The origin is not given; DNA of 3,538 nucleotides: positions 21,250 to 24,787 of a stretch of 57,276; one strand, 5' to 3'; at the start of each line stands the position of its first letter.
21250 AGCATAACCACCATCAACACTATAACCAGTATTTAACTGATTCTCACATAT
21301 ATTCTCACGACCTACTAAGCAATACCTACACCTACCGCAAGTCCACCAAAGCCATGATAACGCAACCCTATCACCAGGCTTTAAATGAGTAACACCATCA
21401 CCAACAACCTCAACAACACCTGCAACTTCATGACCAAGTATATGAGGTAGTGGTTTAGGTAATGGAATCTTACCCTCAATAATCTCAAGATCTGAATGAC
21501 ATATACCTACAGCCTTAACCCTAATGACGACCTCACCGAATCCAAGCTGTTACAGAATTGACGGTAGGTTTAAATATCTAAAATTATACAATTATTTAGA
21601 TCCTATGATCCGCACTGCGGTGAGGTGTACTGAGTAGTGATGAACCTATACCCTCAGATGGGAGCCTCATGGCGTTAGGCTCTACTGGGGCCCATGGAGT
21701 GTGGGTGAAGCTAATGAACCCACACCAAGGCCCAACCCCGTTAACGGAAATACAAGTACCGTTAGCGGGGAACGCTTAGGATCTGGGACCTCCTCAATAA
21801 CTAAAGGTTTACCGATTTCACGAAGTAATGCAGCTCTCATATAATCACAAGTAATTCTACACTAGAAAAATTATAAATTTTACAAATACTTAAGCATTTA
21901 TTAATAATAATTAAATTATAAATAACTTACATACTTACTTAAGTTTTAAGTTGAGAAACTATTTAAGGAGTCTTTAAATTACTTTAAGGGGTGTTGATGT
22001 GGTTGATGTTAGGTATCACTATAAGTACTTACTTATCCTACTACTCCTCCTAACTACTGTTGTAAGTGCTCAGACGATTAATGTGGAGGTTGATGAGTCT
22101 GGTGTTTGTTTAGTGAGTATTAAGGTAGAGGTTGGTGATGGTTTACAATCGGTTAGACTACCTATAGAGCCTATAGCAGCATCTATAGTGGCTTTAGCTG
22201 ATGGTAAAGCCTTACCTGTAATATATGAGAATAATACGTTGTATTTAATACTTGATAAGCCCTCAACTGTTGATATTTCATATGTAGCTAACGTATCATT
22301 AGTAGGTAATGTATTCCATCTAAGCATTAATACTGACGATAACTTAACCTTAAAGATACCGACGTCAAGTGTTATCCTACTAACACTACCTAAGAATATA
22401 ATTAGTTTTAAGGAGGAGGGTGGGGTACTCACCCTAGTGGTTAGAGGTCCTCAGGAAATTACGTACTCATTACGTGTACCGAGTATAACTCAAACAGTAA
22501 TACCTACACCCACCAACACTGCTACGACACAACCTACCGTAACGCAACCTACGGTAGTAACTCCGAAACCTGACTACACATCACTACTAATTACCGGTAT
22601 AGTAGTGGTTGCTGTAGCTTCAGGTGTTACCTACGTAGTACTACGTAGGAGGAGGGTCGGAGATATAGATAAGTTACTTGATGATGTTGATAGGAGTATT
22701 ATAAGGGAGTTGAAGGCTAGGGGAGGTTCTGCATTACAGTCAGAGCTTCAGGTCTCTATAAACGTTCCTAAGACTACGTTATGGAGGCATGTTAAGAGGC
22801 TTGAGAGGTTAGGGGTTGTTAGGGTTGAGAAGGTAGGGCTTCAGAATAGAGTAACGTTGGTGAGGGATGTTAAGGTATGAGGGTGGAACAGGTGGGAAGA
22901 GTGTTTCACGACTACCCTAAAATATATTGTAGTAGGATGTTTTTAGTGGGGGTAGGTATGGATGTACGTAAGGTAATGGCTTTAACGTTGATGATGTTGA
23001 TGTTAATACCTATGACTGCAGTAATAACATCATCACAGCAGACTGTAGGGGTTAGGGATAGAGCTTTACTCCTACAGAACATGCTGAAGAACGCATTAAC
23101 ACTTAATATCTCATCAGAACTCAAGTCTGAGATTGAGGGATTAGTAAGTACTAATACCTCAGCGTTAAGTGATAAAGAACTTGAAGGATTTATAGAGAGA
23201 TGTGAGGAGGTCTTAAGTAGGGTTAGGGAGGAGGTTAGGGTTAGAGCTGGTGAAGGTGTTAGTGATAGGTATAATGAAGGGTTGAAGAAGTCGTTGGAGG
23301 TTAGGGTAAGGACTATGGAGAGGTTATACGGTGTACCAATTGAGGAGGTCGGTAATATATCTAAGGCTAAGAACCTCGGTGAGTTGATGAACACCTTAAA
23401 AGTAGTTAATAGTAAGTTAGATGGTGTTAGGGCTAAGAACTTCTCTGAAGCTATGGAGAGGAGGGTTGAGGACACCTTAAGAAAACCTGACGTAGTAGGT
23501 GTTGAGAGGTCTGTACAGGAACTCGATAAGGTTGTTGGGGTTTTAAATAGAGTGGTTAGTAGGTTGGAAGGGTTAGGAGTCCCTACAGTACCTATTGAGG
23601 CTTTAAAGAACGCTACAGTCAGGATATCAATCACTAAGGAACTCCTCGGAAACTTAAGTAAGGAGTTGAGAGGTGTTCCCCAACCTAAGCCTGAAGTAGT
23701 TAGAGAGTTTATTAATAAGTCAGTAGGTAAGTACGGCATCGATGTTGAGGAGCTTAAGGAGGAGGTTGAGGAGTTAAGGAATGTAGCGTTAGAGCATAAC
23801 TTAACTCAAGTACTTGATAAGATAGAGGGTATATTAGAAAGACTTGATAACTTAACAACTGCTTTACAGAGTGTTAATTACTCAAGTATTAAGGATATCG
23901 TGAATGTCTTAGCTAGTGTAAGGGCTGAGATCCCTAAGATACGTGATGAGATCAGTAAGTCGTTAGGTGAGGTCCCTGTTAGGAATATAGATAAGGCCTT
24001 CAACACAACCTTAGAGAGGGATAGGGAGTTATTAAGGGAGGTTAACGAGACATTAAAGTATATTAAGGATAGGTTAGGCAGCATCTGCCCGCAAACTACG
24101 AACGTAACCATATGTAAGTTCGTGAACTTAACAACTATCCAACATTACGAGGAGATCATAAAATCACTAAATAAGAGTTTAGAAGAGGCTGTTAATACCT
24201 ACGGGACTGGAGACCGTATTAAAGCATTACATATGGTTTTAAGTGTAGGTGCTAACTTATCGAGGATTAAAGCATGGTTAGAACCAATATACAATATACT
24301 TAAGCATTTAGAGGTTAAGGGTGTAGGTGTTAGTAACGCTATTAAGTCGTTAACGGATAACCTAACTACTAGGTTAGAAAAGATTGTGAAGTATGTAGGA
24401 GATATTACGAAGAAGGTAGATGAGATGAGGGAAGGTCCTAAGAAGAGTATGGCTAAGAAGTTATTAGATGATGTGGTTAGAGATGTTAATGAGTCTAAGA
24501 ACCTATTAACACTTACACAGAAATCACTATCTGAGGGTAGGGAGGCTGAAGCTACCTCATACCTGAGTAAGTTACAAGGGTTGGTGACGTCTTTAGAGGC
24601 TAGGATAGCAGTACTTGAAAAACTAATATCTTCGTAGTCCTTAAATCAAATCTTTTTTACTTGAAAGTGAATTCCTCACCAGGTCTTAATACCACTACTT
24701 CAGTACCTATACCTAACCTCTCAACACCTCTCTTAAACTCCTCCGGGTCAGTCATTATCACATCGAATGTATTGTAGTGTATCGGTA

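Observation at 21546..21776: Apparently mobile module carrying its own TATA promoter and a GC-rich structured RNA with a K-loop-like motif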

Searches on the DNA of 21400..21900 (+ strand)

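Call 9: search_rna_families(source=window, start=21400, end=21900, threshold=evalue, max_evalue=10, show_alignments=3)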
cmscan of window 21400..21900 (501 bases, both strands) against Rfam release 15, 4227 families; matches with E-value up to 10: 5.
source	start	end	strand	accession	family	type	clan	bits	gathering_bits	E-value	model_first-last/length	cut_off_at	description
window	21565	21600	+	RF03150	RAGATH-15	Gene; sRNA;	-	15.1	199.5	0.16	181-216/299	no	RAGATH-15 RNA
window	21427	21496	-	RF01257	snR31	Gene; snRNA; snoRNA; HACA-box;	CL00026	14.9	45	1.5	133-210/223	no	Small nucleolar RNA snR31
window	21616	21660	+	RF01133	sR3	Gene; snRNA; snoRNA; CD-box;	-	11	41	2.6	1-55/55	no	Small nucleolar RNA sR3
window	21616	21665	+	RF01145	sR14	Gene; snRNA; snoRNA; CD-box;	-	9.9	38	5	1-54/54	no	Small nucleolar RNA sR14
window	21737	21769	+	RF02687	RAGATH-8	Gene; sRNA;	-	8.8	86.7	6.3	1-276/276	no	RAGATH-8 RNA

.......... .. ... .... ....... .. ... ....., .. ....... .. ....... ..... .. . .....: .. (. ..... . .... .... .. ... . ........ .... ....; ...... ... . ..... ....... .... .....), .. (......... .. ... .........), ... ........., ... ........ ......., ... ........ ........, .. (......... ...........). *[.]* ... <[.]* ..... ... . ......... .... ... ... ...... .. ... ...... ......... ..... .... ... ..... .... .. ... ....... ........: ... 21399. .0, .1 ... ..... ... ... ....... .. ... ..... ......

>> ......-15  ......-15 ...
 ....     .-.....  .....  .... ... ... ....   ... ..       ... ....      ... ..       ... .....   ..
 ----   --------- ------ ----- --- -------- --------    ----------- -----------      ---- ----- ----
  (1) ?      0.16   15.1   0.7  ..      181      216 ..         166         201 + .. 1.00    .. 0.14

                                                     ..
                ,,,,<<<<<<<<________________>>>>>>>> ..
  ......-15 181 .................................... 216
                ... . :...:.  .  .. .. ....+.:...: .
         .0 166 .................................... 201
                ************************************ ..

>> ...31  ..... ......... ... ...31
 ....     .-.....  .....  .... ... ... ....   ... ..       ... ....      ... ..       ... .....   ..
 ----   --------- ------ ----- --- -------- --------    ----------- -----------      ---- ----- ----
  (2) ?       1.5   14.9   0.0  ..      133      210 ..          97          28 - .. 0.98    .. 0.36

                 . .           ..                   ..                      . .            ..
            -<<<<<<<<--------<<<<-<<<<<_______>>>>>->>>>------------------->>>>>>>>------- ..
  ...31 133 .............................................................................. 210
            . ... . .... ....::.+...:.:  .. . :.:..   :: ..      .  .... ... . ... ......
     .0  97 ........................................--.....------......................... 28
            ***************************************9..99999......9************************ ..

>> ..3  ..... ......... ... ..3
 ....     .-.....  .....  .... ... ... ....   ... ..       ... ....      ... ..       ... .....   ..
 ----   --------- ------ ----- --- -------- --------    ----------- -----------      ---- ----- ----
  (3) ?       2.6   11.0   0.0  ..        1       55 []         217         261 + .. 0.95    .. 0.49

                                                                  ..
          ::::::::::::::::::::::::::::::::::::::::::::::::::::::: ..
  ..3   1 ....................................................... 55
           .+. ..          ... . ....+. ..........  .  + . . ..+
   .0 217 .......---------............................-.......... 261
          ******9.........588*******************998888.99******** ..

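Call 12: search_dna_similar(query=window:21547-21776:+, collection=phages, mode=distant, max_evalue=0.01)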
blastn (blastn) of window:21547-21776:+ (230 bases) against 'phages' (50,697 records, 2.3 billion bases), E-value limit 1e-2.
No match.

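Call 13: search_dna_similar(query=window:21547-21776:+, collection=plasmids, mode=distant, max_evalue=0.01)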
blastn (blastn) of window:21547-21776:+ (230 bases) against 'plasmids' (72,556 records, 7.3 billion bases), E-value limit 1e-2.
No match.

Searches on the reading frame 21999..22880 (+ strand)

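Call 96: search_protein_families(library=pfam, proteins=[window:21999-22880:+], max_evalue=0.001)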
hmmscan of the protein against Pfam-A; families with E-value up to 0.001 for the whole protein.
window:21999-22880:+ (293 aa): 3 families
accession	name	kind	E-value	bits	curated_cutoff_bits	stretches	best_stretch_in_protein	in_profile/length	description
PF13412.12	HTH_24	-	2.5e-08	33.8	21.9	1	227-275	1-48/48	Winged helix-turn-helix DNA-binding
PF24034.1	DUF7343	-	2.6e-05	24.4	27.6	1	227-287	2-61/62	Domain of unknown function (DUF7343)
PF12840.13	HTH_20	-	0.00019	21.8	27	1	226-277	1-51/51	Helix-turn-helix domain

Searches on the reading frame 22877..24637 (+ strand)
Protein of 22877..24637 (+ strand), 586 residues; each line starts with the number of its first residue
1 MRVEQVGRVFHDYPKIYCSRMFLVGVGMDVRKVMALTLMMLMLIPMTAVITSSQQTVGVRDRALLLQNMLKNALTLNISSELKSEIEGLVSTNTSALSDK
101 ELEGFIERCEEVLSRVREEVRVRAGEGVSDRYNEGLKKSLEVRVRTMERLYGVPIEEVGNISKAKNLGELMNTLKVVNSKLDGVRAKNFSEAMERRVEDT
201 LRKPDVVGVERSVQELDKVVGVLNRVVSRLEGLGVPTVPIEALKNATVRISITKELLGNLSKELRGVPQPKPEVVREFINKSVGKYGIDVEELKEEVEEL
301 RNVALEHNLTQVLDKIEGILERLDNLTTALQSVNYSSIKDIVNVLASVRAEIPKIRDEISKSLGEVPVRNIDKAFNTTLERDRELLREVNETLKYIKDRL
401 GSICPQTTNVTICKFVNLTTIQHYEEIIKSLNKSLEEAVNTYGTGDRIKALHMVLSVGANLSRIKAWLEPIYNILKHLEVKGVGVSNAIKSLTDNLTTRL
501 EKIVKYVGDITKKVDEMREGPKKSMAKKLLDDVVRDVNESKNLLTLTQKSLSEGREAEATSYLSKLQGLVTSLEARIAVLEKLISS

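Call 22: find_encoding_contigs(protein=window:22877-24637:+, flank=10000, max_places=6)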
Protein window:22877-24637:+ (586 aa): no gene with exactly this product is on record in the collection.
